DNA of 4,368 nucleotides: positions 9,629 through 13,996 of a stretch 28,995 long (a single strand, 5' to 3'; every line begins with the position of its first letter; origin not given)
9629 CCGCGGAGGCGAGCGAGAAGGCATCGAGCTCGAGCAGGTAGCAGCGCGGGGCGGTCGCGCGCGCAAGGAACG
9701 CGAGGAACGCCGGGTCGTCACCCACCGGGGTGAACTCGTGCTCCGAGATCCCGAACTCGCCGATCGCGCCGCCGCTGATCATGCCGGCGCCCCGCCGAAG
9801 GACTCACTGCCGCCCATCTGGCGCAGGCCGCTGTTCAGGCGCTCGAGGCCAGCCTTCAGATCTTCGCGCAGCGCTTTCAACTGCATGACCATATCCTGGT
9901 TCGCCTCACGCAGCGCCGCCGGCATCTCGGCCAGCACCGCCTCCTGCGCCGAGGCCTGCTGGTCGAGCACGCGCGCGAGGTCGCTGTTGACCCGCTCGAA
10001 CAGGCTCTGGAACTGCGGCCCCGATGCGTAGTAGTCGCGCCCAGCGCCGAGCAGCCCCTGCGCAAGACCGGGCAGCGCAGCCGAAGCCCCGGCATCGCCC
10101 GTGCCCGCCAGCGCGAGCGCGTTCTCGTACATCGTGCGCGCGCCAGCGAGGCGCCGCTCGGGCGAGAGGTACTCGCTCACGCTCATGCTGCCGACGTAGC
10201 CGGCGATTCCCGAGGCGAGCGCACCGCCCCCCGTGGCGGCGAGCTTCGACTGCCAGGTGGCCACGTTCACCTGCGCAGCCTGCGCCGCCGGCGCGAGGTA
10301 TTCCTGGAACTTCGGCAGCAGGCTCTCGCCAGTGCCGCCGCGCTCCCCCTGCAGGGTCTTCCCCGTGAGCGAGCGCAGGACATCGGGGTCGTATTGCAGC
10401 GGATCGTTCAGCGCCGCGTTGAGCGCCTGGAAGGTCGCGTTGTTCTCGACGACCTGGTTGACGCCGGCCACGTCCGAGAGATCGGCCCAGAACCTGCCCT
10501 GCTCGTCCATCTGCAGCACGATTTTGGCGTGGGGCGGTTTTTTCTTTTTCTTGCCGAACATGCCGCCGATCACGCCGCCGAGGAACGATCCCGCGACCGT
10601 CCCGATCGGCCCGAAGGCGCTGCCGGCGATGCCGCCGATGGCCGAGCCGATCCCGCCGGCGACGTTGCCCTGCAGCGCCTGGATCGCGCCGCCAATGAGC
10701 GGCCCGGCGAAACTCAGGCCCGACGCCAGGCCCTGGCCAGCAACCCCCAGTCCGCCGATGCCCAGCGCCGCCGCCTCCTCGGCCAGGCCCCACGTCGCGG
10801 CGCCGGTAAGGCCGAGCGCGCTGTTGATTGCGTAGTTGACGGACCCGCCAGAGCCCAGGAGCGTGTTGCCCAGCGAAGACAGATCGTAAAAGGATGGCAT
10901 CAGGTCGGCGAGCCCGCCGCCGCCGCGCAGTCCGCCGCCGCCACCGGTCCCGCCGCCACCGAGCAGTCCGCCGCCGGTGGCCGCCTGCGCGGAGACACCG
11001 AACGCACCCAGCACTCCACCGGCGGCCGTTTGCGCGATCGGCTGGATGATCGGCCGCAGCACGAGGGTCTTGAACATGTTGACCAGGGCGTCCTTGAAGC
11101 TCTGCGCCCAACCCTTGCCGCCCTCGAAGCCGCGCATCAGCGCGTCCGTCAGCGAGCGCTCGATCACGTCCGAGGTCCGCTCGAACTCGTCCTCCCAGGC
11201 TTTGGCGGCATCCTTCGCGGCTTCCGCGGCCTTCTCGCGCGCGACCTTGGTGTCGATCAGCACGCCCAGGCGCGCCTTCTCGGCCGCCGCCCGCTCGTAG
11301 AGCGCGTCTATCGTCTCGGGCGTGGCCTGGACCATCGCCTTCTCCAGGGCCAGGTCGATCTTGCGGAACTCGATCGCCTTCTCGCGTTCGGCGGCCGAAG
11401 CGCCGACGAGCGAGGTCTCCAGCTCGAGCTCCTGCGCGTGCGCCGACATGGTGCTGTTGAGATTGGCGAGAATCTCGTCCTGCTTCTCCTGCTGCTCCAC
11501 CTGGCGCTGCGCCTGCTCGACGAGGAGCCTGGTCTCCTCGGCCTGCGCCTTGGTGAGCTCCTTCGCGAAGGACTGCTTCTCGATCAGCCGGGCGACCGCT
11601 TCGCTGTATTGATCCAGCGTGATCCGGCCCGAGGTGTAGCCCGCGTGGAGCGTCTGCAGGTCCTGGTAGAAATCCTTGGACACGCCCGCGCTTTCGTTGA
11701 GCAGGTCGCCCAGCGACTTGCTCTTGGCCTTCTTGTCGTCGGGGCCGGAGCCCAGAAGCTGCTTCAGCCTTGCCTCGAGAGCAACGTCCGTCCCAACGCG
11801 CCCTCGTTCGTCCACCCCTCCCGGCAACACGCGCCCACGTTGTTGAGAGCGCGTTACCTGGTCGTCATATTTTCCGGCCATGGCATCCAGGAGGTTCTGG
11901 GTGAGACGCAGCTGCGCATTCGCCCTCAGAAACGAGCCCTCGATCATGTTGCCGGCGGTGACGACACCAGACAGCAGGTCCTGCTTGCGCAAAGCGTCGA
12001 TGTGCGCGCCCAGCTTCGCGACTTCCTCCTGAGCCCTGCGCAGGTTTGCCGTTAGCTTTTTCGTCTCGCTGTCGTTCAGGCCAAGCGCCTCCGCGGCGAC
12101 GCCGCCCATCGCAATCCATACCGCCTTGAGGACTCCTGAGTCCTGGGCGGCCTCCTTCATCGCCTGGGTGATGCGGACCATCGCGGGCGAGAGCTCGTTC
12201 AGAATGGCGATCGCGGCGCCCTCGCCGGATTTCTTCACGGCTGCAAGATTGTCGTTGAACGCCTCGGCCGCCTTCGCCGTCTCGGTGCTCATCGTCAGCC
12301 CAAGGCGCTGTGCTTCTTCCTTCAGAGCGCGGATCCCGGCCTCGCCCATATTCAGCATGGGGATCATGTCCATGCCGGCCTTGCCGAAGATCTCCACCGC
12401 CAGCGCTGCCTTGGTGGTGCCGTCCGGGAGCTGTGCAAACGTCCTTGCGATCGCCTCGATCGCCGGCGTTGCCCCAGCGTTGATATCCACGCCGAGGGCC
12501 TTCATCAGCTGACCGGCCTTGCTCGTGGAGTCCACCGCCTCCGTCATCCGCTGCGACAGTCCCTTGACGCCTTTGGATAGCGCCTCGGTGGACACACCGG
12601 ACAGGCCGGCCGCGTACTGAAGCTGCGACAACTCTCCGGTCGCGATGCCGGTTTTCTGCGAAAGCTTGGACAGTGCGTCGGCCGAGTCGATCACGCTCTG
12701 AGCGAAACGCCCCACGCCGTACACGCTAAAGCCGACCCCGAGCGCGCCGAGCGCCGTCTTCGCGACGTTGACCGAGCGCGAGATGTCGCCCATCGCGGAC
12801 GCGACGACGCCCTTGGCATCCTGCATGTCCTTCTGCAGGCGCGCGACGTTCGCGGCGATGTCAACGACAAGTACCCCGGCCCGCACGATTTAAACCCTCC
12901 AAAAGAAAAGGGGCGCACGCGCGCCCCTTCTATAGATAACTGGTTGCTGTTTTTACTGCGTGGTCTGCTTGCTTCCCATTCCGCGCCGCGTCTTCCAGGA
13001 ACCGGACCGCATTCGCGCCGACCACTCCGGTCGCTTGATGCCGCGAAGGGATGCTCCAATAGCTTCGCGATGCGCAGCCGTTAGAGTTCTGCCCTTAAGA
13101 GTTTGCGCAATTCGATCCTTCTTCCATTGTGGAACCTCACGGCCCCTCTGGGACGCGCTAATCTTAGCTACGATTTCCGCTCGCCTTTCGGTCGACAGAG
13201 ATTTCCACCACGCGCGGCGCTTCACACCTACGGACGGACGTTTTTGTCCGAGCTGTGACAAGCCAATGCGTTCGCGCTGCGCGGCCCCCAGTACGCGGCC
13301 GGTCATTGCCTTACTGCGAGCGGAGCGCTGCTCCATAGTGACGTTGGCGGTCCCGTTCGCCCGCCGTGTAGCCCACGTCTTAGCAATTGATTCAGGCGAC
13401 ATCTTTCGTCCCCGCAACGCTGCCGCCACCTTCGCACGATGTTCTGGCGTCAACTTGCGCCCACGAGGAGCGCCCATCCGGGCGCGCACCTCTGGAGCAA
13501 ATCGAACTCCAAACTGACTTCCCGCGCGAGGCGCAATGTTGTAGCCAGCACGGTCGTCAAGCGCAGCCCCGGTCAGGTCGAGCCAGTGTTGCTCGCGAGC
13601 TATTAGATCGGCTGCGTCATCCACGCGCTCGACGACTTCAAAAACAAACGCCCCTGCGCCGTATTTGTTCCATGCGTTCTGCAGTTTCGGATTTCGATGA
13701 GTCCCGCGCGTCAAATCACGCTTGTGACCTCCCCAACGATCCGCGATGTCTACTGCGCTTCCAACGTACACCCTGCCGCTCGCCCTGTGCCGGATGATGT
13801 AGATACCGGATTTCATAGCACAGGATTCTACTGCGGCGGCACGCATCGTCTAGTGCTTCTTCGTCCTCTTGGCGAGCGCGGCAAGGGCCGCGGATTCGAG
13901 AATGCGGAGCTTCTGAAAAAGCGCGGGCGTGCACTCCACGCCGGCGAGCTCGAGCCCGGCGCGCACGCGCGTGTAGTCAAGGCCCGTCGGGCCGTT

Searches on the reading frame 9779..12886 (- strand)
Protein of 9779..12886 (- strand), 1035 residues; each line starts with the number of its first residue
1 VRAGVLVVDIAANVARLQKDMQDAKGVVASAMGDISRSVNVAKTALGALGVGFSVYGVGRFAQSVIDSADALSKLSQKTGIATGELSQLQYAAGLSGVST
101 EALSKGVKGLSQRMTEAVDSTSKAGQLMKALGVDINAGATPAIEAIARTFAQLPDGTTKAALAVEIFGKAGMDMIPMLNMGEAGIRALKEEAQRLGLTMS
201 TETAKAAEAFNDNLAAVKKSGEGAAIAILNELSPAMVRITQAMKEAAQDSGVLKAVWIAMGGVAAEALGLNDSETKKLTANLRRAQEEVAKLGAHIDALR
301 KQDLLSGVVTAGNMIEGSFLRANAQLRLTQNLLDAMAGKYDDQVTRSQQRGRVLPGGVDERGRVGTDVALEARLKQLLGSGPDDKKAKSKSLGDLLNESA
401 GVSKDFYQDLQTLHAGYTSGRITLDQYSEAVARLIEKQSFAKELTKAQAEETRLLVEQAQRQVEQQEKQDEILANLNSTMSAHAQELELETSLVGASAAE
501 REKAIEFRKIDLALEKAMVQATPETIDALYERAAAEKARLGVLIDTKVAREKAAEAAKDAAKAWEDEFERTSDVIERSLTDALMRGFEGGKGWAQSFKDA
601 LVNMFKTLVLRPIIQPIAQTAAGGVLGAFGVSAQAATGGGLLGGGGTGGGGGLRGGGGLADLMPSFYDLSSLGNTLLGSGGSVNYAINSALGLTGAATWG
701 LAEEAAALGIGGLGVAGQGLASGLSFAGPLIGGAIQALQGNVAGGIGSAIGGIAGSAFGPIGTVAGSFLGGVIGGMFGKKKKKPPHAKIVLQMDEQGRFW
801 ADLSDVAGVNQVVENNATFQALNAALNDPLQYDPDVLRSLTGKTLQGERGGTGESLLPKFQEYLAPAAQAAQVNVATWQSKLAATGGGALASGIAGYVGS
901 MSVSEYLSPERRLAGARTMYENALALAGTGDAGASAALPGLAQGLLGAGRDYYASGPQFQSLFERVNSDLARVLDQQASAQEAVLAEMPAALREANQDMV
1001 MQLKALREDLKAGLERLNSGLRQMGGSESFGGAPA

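Call 28: search_protein_families(library=phrogs, proteins=[window:9779-12886:-], max_evalue=0.001)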
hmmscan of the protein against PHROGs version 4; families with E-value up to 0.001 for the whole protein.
window:9779-12886:- (1035 aa): 15 families
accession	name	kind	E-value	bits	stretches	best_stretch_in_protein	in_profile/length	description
phrog_13338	-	unknown function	1e-45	157.4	1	19-493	14-466/903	-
phrog_8462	-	tail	8.5e-34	118.3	1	13-270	28-276/672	tail length tape measure protein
phrog_8125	-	tail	1.7e-28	101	1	37-245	63-276/578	tail length tape measure protein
phrog_9483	-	tail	1.4e-22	81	1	3-532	4-480/657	tail length tape measure protein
phrog_2854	-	tail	6.1e-19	69.2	1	4-748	7-756/855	tail length tape measure protein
phrog_2276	-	tail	1.3e-16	61.5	1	24-240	63-280/673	tail length tape measure protein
phrog_3981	-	tail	1.7e-13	51.5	1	14-261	29-267/584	tail length tape measure protein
phrog_22443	-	unknown function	6.4e-13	48.7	1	23-249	20-257/1064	-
phrog_9570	-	tail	4.9e-11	43.2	1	16-249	51-287/689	tail length tape measure protein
phrog_12506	-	tail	7e-10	39.8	1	40-173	35-166/218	tail length tape measure protein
phrog_33680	-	unknown function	6.1e-07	28.9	1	59-220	311-477/726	-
phrog_2013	-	tail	2.7e-06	27.4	1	18-247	43-269/657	lytic tail protein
phrog_10574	-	tail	1.5e-05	25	1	5-656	5-552/640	tail length tape measure protein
phrog_13674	-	tail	9.4e-05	22.2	1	12-342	35-352/764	tail length tape measure protein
phrog_167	-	tail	0.00029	19.6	1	67-783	208-724/1555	tail length tape measure protein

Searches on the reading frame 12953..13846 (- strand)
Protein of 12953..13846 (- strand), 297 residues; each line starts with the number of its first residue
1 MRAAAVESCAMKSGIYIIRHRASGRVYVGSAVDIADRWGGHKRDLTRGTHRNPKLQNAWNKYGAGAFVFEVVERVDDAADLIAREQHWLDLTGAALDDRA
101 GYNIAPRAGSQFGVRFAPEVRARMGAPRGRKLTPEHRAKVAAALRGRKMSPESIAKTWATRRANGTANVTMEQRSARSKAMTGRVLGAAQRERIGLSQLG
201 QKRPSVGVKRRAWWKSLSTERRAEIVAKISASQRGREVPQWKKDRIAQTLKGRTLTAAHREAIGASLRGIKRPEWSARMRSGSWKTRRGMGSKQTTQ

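Call 28: search_protein_families(library=phrogs, proteins=[window:12953-13846:-], max_evalue=0.001)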
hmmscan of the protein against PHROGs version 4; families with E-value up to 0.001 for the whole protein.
window:12953-13846:- (297 aa): 6 families
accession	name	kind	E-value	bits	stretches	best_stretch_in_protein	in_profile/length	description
phrog_314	-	DNA, RNA and nucleotide metabolism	9.4e-30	105.1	1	9-210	175-319/574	homing endonuclease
phrog_7168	-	DNA, RNA and nucleotide metabolism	4.3e-14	53.6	1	13-106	2-95/284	homing endonuclease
phrog_19446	-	DNA, RNA and nucleotide metabolism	2.2e-10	41.5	1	15-178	4-149/254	homing endonuclease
phrog_5123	-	DNA, RNA and nucleotide metabolism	2.9e-08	34.8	1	15-91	4-78/152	homing endonuclease with GIY-YIG motif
phrog_26160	-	unknown function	1.6e-05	25.2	1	13-89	183-265/278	-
phrog_13862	-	DNA, RNA and nucleotide metabolism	3.8e-05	24.7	1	8-73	23-84/112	endonuclease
